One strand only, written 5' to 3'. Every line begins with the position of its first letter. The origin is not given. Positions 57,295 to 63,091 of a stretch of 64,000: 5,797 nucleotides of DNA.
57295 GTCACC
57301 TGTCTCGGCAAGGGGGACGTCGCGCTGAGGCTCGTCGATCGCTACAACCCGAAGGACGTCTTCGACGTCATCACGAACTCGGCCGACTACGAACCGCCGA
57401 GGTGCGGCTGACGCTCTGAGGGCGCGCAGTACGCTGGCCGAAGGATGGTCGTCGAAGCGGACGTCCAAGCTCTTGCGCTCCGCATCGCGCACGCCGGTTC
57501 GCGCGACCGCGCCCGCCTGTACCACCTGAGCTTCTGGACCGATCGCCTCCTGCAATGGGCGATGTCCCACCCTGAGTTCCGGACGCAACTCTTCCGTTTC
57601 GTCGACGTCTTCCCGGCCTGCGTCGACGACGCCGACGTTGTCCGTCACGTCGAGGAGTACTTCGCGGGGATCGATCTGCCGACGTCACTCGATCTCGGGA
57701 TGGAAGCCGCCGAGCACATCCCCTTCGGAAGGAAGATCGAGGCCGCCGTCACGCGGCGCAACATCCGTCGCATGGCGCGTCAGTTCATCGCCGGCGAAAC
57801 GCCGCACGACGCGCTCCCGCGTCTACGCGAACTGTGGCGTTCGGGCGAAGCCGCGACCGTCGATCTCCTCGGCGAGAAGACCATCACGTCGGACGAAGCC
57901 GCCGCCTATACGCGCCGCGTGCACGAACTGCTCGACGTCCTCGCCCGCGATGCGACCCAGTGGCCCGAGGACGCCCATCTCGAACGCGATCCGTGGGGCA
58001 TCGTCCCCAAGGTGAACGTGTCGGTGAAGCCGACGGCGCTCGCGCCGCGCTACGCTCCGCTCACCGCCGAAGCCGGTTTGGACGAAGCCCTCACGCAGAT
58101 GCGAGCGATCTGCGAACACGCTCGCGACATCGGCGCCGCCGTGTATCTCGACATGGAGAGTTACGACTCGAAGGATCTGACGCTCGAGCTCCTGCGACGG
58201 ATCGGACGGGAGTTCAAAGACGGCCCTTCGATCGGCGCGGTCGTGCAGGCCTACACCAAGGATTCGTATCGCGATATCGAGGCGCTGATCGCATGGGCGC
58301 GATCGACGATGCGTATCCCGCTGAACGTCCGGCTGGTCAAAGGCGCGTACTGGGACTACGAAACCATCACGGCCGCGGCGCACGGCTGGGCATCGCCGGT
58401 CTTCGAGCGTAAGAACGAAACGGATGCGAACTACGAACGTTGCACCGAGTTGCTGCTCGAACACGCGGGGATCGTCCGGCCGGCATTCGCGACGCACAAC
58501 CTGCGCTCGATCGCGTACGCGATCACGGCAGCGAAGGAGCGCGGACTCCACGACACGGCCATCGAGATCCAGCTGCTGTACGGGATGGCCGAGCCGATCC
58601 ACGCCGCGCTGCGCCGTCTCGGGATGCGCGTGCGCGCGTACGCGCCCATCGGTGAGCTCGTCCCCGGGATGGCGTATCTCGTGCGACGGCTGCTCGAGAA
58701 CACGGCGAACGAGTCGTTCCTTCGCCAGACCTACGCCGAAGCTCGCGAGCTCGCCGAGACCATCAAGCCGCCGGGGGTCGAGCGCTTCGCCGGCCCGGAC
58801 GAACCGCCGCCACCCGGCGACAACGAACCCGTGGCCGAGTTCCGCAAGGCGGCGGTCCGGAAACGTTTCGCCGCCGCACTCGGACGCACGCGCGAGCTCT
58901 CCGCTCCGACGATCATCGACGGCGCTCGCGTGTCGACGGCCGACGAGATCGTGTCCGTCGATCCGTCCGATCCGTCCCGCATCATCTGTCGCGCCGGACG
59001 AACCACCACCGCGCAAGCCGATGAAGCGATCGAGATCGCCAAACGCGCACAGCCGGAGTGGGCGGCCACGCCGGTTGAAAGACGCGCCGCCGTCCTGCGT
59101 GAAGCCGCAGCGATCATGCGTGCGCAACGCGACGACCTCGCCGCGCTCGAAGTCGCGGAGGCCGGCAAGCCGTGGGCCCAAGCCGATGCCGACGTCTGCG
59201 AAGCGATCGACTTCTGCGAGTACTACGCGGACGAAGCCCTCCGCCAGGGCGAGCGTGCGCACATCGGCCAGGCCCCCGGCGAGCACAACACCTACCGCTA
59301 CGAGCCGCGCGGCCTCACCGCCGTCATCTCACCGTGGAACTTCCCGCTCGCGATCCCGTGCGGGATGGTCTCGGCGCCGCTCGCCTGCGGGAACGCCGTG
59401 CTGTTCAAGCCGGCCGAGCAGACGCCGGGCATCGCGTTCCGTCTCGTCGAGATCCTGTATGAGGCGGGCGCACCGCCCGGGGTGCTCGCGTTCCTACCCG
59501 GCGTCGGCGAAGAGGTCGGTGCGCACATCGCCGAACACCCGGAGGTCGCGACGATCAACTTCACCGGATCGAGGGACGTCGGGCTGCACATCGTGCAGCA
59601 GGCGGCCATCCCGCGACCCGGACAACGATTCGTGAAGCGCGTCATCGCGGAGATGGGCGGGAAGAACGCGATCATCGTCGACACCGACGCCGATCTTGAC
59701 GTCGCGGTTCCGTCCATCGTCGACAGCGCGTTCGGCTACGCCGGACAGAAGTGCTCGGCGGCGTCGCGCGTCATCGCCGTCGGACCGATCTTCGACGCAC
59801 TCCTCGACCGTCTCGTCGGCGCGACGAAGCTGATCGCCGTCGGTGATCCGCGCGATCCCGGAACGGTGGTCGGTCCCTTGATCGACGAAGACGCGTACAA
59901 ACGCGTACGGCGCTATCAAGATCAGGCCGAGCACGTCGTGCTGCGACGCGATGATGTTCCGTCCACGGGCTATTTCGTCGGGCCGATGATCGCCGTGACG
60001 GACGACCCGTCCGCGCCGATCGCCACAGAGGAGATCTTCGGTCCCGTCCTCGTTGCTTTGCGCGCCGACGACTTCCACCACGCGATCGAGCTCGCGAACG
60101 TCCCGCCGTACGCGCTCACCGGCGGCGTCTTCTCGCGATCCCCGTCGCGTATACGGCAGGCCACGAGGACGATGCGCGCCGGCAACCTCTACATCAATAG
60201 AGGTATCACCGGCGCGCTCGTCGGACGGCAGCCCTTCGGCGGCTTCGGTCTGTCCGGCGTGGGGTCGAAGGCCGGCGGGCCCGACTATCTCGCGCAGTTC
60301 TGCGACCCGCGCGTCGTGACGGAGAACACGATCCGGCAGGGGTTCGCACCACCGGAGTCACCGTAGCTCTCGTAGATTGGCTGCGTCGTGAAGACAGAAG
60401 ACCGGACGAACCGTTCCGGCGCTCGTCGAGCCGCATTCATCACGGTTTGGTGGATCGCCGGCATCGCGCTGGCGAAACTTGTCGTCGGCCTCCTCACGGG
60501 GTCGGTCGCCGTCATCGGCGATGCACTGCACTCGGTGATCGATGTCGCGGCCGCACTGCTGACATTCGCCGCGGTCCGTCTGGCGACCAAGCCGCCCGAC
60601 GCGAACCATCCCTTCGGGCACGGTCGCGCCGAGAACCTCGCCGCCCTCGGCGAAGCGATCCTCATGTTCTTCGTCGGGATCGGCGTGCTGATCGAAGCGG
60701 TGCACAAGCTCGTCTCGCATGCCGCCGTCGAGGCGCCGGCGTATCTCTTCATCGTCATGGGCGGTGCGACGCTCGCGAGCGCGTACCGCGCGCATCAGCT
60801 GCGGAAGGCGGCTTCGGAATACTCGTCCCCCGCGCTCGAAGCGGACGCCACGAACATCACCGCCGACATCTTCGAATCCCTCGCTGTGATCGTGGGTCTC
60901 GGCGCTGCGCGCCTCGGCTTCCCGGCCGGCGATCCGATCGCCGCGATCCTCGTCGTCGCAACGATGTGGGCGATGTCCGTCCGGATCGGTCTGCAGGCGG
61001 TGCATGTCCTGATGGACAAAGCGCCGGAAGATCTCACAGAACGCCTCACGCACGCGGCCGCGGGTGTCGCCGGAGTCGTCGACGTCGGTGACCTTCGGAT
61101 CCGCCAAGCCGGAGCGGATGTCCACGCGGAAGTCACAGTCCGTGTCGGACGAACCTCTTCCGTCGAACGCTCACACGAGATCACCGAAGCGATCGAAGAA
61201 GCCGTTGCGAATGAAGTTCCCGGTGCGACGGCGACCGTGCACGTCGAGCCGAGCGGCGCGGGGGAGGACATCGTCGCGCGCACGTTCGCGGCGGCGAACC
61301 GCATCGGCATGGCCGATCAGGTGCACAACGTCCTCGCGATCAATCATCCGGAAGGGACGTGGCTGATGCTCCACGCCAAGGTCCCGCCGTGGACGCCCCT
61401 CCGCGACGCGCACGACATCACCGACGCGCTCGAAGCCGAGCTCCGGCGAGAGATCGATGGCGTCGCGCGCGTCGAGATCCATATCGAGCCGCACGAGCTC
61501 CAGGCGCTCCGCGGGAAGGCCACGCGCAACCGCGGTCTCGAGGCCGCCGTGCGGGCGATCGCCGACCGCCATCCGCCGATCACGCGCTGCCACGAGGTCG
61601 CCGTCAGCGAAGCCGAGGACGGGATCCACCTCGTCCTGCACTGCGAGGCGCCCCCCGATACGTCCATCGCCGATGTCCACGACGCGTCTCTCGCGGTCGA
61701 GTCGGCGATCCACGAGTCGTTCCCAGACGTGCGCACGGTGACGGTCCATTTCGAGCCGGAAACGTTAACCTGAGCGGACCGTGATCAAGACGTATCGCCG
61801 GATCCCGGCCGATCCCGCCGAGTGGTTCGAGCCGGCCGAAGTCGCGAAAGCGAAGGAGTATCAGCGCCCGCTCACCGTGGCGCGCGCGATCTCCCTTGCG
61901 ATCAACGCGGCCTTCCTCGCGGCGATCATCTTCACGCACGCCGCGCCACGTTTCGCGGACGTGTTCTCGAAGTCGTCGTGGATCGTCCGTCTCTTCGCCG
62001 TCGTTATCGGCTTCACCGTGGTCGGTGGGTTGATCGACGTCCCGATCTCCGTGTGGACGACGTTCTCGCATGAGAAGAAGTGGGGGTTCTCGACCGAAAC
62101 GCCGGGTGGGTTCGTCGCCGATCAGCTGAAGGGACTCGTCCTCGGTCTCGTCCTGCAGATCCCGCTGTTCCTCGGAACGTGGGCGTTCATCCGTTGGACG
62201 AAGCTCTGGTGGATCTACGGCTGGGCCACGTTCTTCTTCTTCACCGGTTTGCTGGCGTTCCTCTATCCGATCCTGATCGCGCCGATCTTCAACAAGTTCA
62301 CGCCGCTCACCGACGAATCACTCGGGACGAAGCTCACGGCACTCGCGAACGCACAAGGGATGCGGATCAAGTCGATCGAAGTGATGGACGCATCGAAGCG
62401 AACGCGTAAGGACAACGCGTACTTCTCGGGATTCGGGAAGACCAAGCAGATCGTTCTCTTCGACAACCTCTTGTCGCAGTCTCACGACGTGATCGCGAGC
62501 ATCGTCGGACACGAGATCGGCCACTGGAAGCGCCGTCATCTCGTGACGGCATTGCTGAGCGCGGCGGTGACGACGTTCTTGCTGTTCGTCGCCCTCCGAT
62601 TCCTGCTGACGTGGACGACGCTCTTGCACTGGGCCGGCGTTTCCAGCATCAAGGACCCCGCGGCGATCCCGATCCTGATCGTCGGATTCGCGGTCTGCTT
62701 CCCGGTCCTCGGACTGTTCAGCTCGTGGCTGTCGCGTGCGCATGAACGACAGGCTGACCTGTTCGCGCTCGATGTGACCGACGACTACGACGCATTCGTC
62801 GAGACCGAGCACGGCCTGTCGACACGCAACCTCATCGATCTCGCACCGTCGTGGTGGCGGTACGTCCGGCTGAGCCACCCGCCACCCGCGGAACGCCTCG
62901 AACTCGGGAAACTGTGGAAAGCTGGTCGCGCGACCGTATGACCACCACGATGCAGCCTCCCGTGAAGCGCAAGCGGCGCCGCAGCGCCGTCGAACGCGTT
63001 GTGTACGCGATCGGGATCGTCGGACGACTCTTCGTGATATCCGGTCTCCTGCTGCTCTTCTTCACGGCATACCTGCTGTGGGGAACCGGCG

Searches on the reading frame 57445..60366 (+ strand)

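Call 37: search_protein_families(library=pfam, proteins=[window:57445-60366:+], max_evalue=0.0001)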
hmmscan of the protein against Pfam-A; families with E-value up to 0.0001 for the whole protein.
window:57445-60366:+ (973 aa): 3 families
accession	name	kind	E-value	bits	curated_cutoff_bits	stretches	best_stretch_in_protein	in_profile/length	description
PF00171.27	Aldedh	-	3.2e-140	468.2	23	1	500-957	7-460/461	Aldehyde dehydrogenase family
PF01619.24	Pro_dh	-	1.8e-88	297.1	27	1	124-428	2-278/278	Proline dehydrogenase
PF18083.6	PutA_N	-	1.7e-27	96.1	25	1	4-114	1-113/113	Proline utilization A N-terminal domain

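Call 56: search_protein_families(library=ncbifam, proteins=[window:57445-60366:+], max_evalue=0.00001)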
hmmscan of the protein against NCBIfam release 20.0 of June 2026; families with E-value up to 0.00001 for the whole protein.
window:57445-60366:+ (973 aa): 42 families (the best 25 are shown)
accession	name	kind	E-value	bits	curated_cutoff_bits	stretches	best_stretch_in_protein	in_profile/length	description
NF008869.0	PRK11904.1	equivalog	3.3e-196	654.3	747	1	99-966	165-1032/1042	bifunctional proline dehydrogenase/L-glutamate gamma-semialdehyde dehydrogenase PutA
TIGR01237.1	D1pyr5carbox2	equivalog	1.5e-185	617.9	659.65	1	460-961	3-510/511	L-glutamate gamma-semialdehyde dehydrogenase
NF002852.0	PRK03137.1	subfamily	6e-178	592.8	648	1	460-961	7-513/514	L-glutamate gamma-semialdehyde dehydrogenase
NF008772.0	PRK11809.1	equivalog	1.5e-149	499.9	1750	2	487-954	647-1108/1318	trifunctional transcriptional regulator/proline dehydrogenase/L-glutamate gamma-semialdehyde dehydrogenase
TIGR01238.1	D1pyr5carbox3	equivalog_domain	2.1e-106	356.5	485.2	1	483-953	34-496/500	L-glutamate gamma-semialdehyde dehydrogenase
TIGR01236.1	D1pyr5carbox1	equivalog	3.5e-97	326.2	613.6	1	460-962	2-521/533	L-glutamate gamma-semialdehyde dehydrogenase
NF052305.1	DioxValDhHalo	equivalog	4.5e-91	306.2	750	1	497-937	17-457/483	2,5-dioxovalerate dehydrogenase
NF042993.1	AlphKGSA_gudD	equivalog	4.6e-86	289.5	770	1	498-945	17-465/481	alpha-ketoglutaric semialdehyde dehydrogenase GucD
NF010000.0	PRK13473.1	subfamily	5.3e-85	285.8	615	1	489-941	5-454/475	aminobutyraldehyde dehydrogenase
TIGR02299.1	HpaE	equivalog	1.5e-84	284.4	638.35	1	490-958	4-474/488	5-carboxymethyl-2-hydroxymuconate semialdehyde dehydrogenase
NF009725.0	PRK13252.1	equivalog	1.2e-83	281.3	593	1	491-944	11-464/488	betaine-aldehyde dehydrogenase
TIGR01804.1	BADH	equivalog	1.3e-83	281.1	668.6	1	491-944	2-456/467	betaine-aldehyde dehydrogenase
TIGR01780.1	SSADH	subfamily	1.4e-80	271.4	646.35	1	513-944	9-437/448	succinate-semialdehyde dehydrogenase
NF006916.0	PRK09407.1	equivalog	9.7e-80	268.6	521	1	512-963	45-495/526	succinic semialdehyde dehydrogenase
NF006992.0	PRK09457.1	subfamily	1.1e-76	258.5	514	1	497-940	12-451/487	succinylglutamate-semialdehyde dehydrogenase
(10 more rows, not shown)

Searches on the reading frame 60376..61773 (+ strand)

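Call 37: search_protein_families(library=pfam, proteins=[window:60376-61773:+], max_evalue=0.0001)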
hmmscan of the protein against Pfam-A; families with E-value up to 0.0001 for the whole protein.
window:60376-61773:+ (465 aa): 2 families
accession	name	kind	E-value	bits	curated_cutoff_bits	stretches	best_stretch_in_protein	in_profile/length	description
PF01545.26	Cation_efflux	-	6.3e-45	153.8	26.6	1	21-213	2-198/198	Cation efflux family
PF16916.11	ZT_dimer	-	1e-38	131.6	26.7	3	217-292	2-77/78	Dimerisation domain of Zinc Transporter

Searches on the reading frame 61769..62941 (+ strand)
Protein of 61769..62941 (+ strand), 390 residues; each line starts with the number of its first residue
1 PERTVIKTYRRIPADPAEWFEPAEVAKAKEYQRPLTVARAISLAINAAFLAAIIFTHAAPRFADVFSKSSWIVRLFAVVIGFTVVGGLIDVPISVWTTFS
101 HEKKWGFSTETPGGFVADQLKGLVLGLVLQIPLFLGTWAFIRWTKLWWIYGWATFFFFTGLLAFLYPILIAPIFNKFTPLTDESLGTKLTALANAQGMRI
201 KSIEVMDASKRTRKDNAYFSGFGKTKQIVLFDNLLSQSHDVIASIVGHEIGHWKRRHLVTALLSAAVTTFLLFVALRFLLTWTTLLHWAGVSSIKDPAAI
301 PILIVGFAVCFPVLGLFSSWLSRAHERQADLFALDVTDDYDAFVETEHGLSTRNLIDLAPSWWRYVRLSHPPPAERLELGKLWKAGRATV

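Call 37: search_protein_families(library=pfam, proteins=[window:61769-62941:+], max_evalue=0.0001)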
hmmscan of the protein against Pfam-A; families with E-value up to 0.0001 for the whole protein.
window:61769-62941:+ (390 aa): 2 families
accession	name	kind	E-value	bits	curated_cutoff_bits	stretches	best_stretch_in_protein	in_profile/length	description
PF16491.10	Peptidase_M48_N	-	7e-32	111.2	27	1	5-176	4-179/179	CAAX prenyl protease N-terminal, five membrane helices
PF01435.24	Peptidase_M48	-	1.5e-24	87.2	20.3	1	180-378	2-180/186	Peptidase family M48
